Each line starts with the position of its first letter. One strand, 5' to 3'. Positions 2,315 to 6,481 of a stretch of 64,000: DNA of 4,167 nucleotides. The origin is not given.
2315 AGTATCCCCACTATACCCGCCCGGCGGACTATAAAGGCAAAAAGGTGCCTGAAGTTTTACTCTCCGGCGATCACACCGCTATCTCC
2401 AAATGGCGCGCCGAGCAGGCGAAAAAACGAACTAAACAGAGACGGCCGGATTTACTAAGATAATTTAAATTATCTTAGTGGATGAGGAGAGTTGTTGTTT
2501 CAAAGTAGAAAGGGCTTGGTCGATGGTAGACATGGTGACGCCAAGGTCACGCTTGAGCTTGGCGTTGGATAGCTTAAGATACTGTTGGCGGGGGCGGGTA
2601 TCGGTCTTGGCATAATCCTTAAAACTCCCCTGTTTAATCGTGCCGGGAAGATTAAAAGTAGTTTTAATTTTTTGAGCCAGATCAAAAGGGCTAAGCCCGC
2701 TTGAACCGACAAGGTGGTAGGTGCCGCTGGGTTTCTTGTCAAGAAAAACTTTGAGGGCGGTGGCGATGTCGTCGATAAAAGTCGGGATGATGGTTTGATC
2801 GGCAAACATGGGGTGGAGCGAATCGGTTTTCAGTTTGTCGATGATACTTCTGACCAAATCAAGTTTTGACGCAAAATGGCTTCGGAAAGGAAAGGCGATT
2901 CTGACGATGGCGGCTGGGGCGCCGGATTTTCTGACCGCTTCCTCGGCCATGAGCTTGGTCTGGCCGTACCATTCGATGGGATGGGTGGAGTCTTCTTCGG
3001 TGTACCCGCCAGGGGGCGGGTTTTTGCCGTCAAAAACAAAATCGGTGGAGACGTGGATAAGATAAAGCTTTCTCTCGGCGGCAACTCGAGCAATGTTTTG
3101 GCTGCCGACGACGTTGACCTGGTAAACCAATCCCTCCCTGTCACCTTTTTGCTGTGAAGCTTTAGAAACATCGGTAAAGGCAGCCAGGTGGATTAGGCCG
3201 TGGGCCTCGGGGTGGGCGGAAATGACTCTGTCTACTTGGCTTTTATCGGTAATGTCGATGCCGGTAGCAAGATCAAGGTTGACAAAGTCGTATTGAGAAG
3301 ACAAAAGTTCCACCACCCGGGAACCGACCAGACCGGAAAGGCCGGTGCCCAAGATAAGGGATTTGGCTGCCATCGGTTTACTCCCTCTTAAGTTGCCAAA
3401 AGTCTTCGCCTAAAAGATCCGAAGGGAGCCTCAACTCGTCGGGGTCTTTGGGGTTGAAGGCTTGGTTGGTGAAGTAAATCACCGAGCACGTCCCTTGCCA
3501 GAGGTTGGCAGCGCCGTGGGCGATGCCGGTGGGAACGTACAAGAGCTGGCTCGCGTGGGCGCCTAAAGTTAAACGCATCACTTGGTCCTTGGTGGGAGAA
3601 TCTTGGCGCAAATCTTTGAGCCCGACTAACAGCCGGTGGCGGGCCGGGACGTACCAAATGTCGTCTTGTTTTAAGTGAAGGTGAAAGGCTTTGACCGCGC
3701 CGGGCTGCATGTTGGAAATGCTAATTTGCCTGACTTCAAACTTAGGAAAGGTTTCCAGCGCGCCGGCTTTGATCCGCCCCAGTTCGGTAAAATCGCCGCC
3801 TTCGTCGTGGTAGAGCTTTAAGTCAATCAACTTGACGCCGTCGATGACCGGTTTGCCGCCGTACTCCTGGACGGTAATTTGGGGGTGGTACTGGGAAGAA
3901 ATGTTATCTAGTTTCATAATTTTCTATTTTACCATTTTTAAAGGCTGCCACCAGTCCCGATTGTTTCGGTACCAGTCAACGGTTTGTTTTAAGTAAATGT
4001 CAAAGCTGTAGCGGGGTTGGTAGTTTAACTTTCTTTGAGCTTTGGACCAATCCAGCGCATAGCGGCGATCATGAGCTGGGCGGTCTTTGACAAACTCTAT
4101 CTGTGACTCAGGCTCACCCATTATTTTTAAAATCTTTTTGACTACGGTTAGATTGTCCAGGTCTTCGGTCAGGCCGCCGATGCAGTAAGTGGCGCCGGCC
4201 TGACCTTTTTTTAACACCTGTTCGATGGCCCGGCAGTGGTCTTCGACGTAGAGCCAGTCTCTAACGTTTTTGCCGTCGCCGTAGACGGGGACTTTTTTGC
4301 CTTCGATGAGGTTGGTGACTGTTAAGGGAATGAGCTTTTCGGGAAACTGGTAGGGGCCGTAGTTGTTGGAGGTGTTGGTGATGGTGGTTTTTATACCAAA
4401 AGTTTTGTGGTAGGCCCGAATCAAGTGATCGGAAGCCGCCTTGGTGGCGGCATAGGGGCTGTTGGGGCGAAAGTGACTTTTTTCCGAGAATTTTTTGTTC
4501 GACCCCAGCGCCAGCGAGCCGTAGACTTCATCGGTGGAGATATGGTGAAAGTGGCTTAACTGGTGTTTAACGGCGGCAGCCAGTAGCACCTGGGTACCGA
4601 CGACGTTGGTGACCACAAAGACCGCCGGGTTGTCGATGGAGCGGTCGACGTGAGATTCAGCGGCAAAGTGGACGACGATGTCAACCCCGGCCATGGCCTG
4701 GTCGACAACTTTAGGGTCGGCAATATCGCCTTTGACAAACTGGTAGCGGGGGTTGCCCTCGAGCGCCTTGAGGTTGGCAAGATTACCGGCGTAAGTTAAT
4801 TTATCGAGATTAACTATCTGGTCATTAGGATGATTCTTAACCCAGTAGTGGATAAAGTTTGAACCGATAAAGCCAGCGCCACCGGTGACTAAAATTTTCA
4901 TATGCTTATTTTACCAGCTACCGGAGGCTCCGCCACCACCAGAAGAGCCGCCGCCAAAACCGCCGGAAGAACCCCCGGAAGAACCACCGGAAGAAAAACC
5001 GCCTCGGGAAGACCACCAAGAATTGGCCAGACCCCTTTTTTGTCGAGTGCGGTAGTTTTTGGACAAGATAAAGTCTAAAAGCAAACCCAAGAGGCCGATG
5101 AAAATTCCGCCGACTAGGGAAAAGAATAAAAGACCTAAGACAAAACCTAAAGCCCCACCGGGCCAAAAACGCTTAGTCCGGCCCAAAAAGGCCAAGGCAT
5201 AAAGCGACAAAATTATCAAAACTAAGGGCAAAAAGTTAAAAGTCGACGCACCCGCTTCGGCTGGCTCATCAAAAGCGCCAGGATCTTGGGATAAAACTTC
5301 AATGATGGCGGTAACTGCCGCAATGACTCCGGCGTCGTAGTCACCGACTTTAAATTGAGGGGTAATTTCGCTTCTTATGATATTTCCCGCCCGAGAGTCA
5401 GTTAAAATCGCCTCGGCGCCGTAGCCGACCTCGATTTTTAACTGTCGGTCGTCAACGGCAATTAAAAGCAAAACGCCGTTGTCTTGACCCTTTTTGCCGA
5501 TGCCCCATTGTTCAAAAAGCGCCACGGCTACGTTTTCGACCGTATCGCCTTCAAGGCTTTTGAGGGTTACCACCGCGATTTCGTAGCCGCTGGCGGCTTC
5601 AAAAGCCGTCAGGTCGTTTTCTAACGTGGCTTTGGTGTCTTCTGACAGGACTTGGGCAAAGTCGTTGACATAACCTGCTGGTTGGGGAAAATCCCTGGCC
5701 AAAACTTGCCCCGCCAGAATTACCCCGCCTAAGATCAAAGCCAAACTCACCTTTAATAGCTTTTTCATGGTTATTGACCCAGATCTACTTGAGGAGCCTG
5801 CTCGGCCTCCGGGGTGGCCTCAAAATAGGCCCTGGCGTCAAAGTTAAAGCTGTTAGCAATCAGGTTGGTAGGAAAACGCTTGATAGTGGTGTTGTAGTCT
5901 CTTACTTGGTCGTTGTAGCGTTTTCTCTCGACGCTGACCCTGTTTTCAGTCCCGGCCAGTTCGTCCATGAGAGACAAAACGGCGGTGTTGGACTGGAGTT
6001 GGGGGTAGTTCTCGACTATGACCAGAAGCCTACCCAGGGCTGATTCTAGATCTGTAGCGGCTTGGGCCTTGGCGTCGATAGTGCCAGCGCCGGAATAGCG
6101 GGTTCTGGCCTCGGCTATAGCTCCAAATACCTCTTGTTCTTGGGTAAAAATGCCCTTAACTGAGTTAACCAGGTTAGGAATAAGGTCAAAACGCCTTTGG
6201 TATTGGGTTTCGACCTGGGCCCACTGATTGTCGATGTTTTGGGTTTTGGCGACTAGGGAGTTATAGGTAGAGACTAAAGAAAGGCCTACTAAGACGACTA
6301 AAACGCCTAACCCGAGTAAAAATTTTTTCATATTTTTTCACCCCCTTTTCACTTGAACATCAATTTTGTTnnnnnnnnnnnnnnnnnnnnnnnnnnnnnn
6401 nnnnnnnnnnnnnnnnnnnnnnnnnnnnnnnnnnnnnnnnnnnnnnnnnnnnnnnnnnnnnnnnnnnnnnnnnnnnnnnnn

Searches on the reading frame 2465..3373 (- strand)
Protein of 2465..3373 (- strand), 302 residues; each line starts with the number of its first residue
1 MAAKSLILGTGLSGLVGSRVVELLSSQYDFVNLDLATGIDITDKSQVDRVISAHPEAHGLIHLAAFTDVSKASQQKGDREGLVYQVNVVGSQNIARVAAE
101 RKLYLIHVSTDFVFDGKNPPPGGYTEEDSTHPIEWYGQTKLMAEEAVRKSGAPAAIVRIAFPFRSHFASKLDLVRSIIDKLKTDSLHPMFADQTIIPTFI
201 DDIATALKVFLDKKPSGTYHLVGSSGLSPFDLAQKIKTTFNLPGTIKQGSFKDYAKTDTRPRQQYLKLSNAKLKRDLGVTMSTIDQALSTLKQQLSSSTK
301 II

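Call 69: search_protein_families(library=pfam, proteins=[window:2465-3373:-], max_evalue=0.001)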
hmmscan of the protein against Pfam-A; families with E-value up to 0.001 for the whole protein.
window:2465-3373:- (302 aa): 6 families
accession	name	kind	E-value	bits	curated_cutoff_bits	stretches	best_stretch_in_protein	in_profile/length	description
PF04321.23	RmlD_sub_bind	-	2.1e-51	175.1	27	1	7-294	3-284/287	RmlD substrate binding domain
PF01370.27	Epimerase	-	1.5e-17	64.3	20.9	1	10-158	4-168/240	NAD dependent epimerase/dehydratase family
PF16363.11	GDP_Man_Dehyd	-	5.8e-11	42.9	27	1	39-149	59-166/332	GDP-mannose 4,6 dehydratase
PF01073.25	3Beta_HSD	-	3.6e-08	33.2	22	1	36-150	49-160/280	3-beta hydroxysteroid dehydrogenase/isomerase family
PF07993.18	NAD_binding_4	-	3.8e-07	29.9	20.1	1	61-159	93-204/258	Male sterility protein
PF02719.21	Polysacc_synt_2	-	0.00035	20.3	20.2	0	39-111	61-129/293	Polysaccharide biosynthesis protein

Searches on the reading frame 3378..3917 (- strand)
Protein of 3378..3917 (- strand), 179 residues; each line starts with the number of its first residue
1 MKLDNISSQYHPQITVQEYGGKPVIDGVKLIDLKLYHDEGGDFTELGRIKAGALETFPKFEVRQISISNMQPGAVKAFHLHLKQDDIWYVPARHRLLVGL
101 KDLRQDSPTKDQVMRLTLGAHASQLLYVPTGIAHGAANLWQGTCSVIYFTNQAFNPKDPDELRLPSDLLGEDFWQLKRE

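Call 69: search_protein_families(library=pfam, proteins=[window:3378-3917:-], max_evalue=0.001)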
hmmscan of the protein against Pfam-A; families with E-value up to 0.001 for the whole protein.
window:3378-3917:- (179 aa): 2 families
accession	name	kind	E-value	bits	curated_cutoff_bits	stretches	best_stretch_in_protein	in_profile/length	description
PF00908.23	dTDP_sugar_isom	-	1.7e-13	51.1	27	1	25-164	4-143/168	dTDP-4-dehydrorhamnose 3,5-epimerase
PF14667.12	Polysacc_synt_C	-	2.3e-06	28.1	28.7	1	58-161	13-110/111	Polysaccharide biosynthesis C-terminal domain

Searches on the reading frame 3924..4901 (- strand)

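Call 69: search_protein_families(library=pfam, proteins=[window:3924-4901:-], max_evalue=0.001)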
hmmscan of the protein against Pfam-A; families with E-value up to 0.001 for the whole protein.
window:3924-4901:- (325 aa): 9 families
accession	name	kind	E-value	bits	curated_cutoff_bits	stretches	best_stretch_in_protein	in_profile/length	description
PF16363.11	GDP_Man_Dehyd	-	6e-81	272.9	27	1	4-306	1-331/332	GDP-mannose 4,6 dehydratase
PF01370.27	Epimerase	-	3.5e-66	223.5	20.9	1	3-242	1-240/240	NAD dependent epimerase/dehydratase family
PF01073.25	3Beta_HSD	-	1.2e-21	77.4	22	1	4-221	1-220/280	3-beta hydroxysteroid dehydrogenase/isomerase family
PF02719.21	Polysacc_synt_2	-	3.6e-20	72.8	20.2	1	3-150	1-156/293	Polysaccharide biosynthesis protein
PF07993.18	NAD_binding_4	-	2.8e-16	59.9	20.1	1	5-178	1-205/258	Male sterility protein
PF04321.23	RmlD_sub_bind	-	1.3e-14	54.4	27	1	1-170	1-145/287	RmlD substrate binding domain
PF13460.12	NAD_binding_10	-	5.9e-09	36.5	27.2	1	38-163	26-133/184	NAD(P)H-binding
PF03435.24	Sacchrp_dh_NADP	-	0.00055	20.7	25.1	1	8-81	5-77/129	Saccharopine dehydrogenase NADP binding domain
PF00106.31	adh_short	-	0.00085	19.3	26.6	0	3-73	3-71/195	short chain dehydrogenase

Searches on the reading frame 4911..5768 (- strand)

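Call 69: search_protein_families(library=pfam, proteins=[window:4911-5768:-], max_evalue=0.001)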
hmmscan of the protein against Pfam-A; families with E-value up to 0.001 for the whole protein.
window:4911-5768:- (285 aa): 1 family
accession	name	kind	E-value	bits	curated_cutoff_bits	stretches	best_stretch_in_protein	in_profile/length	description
PF04536.20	TPM_phosphatase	-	2e-43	147.8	22.1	1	34-157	1-124/125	TPM domain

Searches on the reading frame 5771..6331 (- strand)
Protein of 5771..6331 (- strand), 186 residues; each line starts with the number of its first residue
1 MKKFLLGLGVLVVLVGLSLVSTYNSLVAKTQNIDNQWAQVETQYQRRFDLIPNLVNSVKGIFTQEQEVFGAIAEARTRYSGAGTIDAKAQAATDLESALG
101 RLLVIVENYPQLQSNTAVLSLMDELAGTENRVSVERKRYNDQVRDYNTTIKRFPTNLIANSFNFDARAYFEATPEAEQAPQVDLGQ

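Call 69: search_protein_families(library=pfam, proteins=[window:5771-6331:-], max_evalue=0.001)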
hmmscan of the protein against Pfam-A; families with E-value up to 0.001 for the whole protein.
window:5771-6331:- (186 aa): 1 family
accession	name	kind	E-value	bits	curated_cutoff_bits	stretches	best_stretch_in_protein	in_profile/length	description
PF04011.17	LemA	-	3e-56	189.8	26.2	1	36-183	1-148/149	LemA family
